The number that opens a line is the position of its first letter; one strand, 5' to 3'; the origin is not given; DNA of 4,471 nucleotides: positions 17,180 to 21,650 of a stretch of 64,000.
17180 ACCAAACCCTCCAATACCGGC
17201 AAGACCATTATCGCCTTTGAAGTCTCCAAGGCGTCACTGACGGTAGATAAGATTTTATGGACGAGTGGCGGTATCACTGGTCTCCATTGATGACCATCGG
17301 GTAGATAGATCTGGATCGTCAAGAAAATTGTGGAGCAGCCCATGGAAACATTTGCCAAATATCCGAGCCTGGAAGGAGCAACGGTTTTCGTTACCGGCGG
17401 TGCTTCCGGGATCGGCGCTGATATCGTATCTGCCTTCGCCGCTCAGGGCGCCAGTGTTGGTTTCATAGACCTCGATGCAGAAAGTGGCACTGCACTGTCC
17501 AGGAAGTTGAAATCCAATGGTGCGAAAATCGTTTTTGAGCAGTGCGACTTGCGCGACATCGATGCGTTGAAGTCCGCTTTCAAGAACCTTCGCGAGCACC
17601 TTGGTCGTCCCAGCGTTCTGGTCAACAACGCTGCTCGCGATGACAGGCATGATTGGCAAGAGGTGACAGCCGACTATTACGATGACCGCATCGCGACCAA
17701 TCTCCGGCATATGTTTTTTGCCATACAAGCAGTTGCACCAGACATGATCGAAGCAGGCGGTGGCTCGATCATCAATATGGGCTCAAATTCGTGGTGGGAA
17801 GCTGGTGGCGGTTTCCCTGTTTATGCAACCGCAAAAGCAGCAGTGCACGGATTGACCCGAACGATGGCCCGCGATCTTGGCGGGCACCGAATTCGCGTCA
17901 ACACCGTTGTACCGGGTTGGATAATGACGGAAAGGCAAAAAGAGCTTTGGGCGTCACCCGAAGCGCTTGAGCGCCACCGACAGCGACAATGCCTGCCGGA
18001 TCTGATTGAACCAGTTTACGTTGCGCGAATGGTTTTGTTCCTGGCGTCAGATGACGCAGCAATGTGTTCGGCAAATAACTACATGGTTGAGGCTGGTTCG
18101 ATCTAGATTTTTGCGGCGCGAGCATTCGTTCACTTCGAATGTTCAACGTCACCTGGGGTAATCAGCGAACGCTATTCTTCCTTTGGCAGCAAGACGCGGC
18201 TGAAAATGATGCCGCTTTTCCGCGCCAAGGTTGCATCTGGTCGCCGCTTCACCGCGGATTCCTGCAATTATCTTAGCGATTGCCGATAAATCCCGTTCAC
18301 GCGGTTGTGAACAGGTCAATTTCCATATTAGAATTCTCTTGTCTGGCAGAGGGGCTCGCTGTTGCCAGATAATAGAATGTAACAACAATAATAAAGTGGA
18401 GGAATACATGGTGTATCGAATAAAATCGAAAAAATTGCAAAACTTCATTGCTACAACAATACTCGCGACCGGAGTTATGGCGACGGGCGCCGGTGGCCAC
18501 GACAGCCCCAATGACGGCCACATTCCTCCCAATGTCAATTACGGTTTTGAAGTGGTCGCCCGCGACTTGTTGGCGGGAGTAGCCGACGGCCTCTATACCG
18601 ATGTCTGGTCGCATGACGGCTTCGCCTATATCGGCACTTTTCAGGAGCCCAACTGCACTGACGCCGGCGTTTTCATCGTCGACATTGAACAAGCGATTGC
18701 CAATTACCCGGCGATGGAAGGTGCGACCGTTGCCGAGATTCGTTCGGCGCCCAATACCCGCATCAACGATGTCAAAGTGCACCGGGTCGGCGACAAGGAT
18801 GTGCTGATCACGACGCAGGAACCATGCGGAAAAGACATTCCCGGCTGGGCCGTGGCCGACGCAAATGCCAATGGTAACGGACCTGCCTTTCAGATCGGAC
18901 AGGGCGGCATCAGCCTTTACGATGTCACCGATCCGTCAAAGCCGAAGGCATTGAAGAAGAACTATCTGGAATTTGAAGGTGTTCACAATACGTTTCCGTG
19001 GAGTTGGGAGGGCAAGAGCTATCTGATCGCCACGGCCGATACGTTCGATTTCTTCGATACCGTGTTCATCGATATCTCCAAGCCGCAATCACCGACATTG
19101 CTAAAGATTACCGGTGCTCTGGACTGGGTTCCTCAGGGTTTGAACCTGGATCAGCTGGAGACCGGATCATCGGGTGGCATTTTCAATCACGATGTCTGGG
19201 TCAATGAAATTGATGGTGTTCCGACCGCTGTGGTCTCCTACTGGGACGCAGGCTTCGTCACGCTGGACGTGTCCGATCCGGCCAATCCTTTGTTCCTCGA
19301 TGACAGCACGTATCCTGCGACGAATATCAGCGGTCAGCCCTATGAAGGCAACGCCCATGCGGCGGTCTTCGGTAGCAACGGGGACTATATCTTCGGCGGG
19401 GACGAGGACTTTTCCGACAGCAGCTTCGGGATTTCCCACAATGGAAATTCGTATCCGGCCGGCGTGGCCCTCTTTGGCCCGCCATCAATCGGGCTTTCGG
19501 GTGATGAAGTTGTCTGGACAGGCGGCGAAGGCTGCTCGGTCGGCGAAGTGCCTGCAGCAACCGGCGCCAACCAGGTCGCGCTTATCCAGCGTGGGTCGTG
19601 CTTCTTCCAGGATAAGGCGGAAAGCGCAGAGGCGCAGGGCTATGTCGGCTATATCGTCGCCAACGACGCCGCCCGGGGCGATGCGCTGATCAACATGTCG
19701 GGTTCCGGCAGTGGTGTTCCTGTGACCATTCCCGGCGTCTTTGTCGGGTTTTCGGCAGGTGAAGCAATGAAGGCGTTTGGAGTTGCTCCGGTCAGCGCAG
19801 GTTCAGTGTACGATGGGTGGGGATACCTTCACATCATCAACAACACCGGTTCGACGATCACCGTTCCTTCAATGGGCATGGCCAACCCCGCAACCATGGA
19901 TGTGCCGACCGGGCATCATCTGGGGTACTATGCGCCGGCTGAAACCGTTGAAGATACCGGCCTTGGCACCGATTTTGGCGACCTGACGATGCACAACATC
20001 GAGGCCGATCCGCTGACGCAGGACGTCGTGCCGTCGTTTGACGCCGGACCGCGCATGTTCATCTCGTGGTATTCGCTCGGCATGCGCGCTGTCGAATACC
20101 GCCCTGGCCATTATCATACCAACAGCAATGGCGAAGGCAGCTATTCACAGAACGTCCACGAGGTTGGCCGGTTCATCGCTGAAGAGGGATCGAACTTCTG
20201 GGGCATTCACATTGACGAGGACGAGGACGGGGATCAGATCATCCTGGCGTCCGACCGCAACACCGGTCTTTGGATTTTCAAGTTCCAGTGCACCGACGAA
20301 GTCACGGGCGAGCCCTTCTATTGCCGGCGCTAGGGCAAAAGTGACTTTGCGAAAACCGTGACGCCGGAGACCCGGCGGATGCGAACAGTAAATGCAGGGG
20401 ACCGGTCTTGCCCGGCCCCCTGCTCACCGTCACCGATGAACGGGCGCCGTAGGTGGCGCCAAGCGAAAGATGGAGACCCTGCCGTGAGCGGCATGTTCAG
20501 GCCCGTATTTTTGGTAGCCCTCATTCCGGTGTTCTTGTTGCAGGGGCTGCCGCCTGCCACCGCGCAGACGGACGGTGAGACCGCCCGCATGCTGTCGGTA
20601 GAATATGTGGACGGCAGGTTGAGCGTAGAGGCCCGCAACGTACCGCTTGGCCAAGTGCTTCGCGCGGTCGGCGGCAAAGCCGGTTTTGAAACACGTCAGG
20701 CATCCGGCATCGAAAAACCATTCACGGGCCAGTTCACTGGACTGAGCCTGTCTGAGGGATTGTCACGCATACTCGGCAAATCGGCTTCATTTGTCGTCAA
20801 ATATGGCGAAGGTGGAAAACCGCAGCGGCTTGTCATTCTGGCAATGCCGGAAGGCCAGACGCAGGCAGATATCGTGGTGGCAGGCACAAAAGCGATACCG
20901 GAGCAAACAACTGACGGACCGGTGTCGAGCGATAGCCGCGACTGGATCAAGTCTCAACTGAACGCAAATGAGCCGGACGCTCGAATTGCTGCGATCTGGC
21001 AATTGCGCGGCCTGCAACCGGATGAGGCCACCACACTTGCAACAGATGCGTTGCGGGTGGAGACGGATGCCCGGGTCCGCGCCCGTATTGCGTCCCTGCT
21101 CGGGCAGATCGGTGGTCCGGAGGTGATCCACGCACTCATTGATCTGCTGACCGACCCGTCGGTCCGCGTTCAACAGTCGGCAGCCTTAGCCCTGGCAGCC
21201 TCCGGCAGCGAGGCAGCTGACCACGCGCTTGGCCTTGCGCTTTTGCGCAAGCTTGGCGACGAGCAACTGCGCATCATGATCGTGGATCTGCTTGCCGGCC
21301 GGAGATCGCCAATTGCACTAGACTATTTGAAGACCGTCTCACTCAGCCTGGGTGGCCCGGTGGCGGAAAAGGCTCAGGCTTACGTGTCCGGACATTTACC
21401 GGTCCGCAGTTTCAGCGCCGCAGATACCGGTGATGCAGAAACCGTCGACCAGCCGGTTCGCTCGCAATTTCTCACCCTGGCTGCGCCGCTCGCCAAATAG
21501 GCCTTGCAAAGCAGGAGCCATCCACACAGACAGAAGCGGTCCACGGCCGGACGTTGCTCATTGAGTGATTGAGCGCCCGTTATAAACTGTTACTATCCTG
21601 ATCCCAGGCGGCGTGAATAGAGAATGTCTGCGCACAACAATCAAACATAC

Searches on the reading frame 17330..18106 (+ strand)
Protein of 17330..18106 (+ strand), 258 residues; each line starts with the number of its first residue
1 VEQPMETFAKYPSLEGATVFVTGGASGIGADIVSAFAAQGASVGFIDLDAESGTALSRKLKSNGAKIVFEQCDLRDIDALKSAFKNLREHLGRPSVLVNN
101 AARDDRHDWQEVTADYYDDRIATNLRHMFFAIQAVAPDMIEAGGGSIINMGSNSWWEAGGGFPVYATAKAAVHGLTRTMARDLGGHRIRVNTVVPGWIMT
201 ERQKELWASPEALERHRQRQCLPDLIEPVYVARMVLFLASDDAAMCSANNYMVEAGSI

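Call 69: search_protein_families(library=pfam, proteins=[window:17330-18106:+], max_evalue=0.00001)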
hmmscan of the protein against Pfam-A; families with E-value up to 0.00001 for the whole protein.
window:17330-18106:+ (258 aa): 5 families
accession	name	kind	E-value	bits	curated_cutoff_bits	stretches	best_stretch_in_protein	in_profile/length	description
PF13561.12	adh_short_C2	-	1e-51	176.3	27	1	25-256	3-234/236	Enoyl-(Acyl carrier protein) reductase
PF00106.31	adh_short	-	1.2e-47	162.3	26.6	1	18-208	2-192/195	short chain dehydrogenase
PF08659.16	KR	-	1.1e-06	29.2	22.6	1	17-92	1-80/180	KR domain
PF23441.1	SDR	-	1.5e-06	28.2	27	1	15-202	6-198/258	SDR-like rossmann domain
PF01370.27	Epimerase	-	3.4e-06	27.1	20.9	1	19-181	1-158/240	NAD dependent epimerase/dehydratase family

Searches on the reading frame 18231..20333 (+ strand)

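Call 3: search_protein_families(library=pfam, proteins=[window:18231-20333:+], max_evalue=0.01)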
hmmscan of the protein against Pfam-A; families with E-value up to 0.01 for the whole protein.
window:18231-20333:+ (700 aa): 2 families
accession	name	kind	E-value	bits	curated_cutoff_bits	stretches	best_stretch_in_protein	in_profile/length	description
PF02225.27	PA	-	2.4e-13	50.5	23.9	1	430-512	8-94/95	PA domain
PF08309.17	LVIVD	-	0.00028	20.6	20.2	0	335-354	16-35/42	LVIVD repeat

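Call 4: search_protein_families(library=ncbifam, proteins=[window:18231-20333:+], max_evalue=0.01)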
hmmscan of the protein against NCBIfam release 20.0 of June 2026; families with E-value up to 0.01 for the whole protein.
window:18231-20333:+ (700 aa): 3 families
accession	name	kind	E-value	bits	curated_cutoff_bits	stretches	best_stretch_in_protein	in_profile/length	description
NF038113.1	T9SSA_dep_M36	equivalog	9.2e-10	37.3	885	1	433-515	457-536/869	T9SS-dependent M36 family metallopeptidase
NF038112.1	myxo_dep_M36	subfamily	1.7e-09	35.4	1500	1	406-515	499-608/1604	myxosortase-dependent M36 family metallopeptidase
NF038111.1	rhom_dep_M36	equivalog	4.6e-09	34.3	1700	1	414-514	502-603/1315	rhombosortase-dependent M36 family metallopeptidase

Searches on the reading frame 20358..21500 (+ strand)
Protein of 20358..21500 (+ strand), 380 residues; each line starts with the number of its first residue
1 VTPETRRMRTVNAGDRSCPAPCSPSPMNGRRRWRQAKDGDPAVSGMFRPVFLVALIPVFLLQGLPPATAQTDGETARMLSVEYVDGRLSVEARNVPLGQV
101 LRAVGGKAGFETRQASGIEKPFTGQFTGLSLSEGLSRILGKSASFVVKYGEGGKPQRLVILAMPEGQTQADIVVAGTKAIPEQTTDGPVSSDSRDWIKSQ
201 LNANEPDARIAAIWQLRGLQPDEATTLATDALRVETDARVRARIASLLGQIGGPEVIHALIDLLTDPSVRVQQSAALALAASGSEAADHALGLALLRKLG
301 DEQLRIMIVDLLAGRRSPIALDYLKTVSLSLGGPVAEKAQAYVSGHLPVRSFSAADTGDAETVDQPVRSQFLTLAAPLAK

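Call 3: search_protein_families(library=pfam, proteins=[window:20358-21500:+], max_evalue=0.01)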
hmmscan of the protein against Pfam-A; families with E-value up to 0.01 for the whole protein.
window:20358-21500:+ (380 aa): 3 families
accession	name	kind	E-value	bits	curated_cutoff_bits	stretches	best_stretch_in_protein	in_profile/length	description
PF13646.12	HEAT_2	-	1e-19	71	27.7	2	197-280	4-88/88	HEAT repeats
PF03130.22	HEAT_PBS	-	3.7e-06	27.4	20.9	1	240-266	1-27/27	PBS lyase HEAT-like repeat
PF02985.28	HEAT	-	0.00046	20.6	23.5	0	257-280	2-25/31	HEAT repeat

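Call 4: search_protein_families(library=ncbifam, proteins=[window:20358-21500:+], max_evalue=0.01)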
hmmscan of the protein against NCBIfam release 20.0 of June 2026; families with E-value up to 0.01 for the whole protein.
window:20358-21500:+ (380 aa): 2 families
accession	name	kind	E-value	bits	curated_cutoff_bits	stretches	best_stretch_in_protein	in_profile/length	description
NF045915.1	PhycobilmeDegNblB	equivalog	4.2e-05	23.2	300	1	195-291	4-103/214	phycobilisome degradation protein NblB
NF010374.0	PRK13800.1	equivalog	0.00015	20.1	1196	1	189-295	740-848/898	fumarate reductase/succinate dehydrogenase flavoprotein subunit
